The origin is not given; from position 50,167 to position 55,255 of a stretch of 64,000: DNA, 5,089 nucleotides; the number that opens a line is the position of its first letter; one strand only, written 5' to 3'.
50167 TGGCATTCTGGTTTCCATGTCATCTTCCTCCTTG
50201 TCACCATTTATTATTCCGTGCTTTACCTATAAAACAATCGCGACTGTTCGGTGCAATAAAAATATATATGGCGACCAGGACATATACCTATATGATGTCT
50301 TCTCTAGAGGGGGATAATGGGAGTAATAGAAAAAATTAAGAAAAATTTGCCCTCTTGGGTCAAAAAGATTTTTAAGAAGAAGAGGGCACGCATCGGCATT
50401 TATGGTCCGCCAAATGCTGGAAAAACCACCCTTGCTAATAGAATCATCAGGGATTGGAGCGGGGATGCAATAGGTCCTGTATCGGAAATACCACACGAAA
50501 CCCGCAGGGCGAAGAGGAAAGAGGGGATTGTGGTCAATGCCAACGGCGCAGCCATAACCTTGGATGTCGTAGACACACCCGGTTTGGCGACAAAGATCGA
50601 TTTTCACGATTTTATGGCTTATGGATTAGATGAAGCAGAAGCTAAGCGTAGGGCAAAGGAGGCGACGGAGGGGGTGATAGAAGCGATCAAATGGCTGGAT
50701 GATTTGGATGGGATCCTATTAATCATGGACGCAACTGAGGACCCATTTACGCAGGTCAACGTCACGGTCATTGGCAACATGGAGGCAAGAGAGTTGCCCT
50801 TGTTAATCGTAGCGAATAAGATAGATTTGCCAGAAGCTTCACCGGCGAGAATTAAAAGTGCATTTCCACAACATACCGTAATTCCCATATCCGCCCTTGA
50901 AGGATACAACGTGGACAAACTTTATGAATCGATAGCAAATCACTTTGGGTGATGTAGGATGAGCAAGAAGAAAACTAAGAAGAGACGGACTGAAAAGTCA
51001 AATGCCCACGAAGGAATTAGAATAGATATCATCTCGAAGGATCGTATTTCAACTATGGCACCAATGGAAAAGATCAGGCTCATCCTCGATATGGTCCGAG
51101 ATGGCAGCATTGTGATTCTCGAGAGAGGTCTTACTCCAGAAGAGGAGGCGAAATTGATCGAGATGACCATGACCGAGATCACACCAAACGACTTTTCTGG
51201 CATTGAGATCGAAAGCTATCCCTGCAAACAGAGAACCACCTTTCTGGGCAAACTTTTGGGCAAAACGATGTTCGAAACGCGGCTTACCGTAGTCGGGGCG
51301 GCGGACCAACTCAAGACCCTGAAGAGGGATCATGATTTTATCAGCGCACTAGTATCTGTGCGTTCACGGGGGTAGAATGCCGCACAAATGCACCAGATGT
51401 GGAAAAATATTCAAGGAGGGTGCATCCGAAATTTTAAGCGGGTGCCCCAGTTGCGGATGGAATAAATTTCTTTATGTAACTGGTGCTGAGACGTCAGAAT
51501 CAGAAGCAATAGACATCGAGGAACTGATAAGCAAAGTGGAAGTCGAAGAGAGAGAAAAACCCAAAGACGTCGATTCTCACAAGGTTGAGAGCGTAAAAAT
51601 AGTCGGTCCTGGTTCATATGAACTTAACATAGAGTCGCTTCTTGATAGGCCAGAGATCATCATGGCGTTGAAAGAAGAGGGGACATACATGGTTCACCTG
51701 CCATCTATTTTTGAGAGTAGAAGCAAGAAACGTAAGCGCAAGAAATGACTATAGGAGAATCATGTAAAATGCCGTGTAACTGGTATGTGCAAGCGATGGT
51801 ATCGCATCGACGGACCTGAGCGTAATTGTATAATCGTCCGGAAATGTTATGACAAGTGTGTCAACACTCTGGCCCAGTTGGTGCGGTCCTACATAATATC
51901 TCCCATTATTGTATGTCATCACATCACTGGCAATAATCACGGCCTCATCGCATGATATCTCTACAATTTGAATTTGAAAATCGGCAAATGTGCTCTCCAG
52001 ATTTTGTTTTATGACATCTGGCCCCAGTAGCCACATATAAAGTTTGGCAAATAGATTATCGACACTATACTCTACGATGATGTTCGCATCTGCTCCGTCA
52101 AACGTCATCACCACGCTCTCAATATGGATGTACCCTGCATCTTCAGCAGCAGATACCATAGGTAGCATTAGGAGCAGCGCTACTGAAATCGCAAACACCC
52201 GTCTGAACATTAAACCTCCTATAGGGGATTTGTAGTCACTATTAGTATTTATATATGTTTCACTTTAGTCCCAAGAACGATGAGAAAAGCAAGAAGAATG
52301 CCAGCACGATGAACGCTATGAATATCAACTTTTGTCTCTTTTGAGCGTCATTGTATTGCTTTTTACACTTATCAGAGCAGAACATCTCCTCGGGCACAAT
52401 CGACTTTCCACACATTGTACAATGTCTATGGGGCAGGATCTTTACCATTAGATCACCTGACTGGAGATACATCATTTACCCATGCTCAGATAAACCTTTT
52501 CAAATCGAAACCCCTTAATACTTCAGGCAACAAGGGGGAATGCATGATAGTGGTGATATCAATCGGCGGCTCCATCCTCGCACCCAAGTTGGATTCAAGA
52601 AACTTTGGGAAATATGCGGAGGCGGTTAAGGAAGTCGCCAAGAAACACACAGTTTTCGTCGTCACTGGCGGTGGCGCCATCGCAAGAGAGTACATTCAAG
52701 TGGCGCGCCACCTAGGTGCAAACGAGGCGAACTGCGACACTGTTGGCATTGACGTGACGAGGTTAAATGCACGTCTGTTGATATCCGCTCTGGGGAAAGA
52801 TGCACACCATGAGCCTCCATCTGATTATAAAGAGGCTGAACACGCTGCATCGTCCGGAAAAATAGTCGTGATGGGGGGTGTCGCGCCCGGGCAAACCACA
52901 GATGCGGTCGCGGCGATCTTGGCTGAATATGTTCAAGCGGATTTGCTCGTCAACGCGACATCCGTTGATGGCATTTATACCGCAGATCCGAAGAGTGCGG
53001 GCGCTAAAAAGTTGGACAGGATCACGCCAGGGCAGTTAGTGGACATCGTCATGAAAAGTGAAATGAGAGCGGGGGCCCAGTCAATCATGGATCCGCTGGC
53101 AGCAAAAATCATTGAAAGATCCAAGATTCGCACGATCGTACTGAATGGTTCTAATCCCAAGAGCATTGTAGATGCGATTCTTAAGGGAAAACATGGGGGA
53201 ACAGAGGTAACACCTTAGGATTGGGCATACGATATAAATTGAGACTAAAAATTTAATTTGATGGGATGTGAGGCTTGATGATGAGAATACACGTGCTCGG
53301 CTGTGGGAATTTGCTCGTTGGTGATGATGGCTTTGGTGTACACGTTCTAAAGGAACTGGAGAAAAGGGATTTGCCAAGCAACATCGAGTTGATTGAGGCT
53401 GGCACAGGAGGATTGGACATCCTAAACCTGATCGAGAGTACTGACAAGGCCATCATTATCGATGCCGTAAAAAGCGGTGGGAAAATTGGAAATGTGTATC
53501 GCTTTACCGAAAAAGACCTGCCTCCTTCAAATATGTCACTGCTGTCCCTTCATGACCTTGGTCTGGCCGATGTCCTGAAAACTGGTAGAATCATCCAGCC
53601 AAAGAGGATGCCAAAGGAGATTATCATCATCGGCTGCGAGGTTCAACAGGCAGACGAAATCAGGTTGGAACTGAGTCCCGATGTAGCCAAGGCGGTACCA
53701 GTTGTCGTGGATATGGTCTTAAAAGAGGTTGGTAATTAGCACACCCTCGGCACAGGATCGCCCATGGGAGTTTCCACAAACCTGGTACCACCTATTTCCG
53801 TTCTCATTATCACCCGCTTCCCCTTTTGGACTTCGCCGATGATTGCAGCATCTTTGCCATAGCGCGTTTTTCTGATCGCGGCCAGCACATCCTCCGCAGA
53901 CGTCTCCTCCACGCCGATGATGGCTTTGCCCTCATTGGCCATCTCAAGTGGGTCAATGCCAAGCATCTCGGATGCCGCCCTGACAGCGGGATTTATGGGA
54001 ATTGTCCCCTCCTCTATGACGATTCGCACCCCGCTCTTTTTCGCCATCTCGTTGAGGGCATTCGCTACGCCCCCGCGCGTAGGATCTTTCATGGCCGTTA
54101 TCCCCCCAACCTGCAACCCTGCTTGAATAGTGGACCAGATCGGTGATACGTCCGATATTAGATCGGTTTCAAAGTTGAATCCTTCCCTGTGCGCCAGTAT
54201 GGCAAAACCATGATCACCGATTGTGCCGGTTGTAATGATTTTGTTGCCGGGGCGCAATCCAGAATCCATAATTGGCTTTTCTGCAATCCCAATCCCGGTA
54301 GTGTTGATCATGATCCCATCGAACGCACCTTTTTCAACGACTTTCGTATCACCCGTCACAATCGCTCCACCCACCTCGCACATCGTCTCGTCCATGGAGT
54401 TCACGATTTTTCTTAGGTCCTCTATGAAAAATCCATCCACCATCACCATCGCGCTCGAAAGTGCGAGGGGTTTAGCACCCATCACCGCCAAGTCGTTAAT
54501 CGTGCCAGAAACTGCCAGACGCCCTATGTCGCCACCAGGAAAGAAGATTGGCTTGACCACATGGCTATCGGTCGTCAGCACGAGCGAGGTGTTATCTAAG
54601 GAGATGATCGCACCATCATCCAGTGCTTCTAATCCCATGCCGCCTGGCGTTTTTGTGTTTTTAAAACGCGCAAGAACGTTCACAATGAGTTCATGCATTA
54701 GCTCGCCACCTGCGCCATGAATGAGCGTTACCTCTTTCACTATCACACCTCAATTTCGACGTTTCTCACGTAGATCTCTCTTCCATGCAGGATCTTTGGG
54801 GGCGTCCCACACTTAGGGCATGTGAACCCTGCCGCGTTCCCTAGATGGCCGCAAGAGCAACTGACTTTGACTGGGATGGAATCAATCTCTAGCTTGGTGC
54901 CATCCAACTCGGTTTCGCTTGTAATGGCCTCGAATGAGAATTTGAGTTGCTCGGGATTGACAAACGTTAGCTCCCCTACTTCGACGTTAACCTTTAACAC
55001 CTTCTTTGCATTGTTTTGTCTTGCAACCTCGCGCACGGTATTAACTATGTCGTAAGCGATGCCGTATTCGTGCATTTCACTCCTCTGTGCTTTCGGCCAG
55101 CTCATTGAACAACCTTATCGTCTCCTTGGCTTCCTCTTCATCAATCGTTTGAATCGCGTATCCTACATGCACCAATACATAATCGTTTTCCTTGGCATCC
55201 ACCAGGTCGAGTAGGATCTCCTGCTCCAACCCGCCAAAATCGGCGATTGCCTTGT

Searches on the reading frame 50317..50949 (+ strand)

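Call 37: search_protein_families(library=pfam, proteins=[window:50317-50949:+], max_evalue=0.0001)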
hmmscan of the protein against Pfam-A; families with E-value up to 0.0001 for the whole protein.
window:50317-50949:+ (211 aa): 5 families
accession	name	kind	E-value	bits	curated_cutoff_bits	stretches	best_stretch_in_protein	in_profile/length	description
PF01926.29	MMR_HSR1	-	6.5e-14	52.5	21.9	1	25-168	1-113/113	50S ribosome-binding GTPase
PF00009.33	GTP_EFTU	-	1.8e-13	51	26.5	1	122-209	85-185/188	Elongation factor Tu GTP binding domain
PF00025.27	Arf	-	9.1e-06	25.7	22.3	0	150-177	106-134/174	ADP-ribosylation factor family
PF16897.10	MMR_HSR1_Xtn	-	4e-05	24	35.2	1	160-209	56-103/106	C-terminal region of MMR_HSR1 domain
PF03193.22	RsgA_GTPase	-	4.2e-05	23.9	30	0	130-209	23-107/174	RsgA GTPase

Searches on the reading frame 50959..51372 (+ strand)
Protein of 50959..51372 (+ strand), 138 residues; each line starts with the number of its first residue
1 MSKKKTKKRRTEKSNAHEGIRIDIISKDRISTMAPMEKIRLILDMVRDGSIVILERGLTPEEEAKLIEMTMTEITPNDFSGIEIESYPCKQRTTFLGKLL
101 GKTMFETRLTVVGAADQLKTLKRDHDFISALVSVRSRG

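Call 37: search_protein_families(library=pfam, proteins=[window:50959-51372:+], max_evalue=0.0001)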
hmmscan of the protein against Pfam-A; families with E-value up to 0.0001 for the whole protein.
window:50959-51372:+ (138 aa): 1 family
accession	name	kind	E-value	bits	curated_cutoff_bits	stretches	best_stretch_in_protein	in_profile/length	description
PF09846.14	OapB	-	1.2e-43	147.8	27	1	31-133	2-104/104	Origin-associated protein OapB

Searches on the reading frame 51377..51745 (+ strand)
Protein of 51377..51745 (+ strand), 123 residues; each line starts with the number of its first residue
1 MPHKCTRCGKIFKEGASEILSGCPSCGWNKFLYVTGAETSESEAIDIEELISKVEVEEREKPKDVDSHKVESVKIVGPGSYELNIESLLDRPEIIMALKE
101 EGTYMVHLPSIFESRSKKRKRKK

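Call 37: search_protein_families(library=pfam, proteins=[window:51377-51745:+], max_evalue=0.0001)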
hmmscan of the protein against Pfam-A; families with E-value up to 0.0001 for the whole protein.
window:51377-51745:+ (123 aa): 1 family
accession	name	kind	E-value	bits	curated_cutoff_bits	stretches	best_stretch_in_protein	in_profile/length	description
PF09845.14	OapC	-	9.2e-40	136.4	23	1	2-113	1-132/133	Origin-associated protein OapC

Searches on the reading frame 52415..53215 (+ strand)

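Call 23: search_protein_families(library=pfam, proteins=[window:52415-53215:+], max_evalue=0.001)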
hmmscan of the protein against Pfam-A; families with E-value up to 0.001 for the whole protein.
window:52415-53215:+ (267 aa): 1 family
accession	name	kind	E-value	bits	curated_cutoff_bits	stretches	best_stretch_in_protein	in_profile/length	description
PF00696.33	AA_kinase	-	9.5e-33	114.3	24.9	1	44-244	1-234/234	Amino acid kinase family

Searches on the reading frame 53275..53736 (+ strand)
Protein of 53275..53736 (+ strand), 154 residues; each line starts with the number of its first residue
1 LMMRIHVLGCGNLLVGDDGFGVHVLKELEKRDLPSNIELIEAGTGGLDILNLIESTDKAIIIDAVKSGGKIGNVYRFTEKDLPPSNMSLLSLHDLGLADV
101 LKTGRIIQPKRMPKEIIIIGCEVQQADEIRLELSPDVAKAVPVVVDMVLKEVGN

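Call 23: search_protein_families(library=pfam, proteins=[window:53275-53736:+], max_evalue=0.001)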
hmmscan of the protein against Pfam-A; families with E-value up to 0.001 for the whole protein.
window:53275-53736:+ (154 aa): 1 family
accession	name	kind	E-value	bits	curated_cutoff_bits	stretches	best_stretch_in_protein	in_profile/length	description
PF01750.23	HycI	-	7.3e-30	103.9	23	1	22-151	1-130/130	Hydrogenase maturation protease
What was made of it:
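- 53275..53739 (+): HycI-type maturation protease, full-length domain. call 23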

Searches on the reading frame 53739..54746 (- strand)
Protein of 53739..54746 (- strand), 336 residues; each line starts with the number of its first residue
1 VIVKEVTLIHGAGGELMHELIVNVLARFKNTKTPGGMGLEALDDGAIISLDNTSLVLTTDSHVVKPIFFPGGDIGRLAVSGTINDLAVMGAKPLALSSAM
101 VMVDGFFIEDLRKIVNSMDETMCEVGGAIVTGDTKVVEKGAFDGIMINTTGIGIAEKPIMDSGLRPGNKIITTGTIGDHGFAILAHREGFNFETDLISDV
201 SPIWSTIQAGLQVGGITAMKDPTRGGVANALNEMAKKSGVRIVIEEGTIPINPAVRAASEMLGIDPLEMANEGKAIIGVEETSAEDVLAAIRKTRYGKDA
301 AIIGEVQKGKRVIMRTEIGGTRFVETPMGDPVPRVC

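Call 37: search_protein_families(library=pfam, proteins=[window:53739-54746:-], max_evalue=0.0001)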
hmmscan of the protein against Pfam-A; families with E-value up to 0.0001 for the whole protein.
window:53739-54746:- (336 aa): 2 families
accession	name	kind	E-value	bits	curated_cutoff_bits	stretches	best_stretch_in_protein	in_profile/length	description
PF02769.27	AIRS_C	-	1.1e-28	100.8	23.1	1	165-314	1-153/156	AIR synthase related protein, C-terminal domain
PF00586.29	AIRS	-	1.2e-22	80.8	24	1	43-155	2-112/112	AIR synthase related protein, N-terminal domain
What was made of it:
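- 53736..55105 (-): hypE-like gene (AIRS/AIRS_C, 336 aa) and hypA (120 aa) maturation genes, intact. call 37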

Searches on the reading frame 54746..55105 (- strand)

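Call 37: search_protein_families(library=pfam, proteins=[window:54746-55105:-], max_evalue=0.0001)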
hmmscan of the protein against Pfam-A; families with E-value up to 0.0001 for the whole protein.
window:54746-55105:- (120 aa): 1 family
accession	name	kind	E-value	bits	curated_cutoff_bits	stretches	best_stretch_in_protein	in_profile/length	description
PF01155.25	HypA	-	1.5e-29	102.7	28.9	1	11-118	1-112/112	Hydrogenase/urease nickel incorporation, metallochaperone, hypA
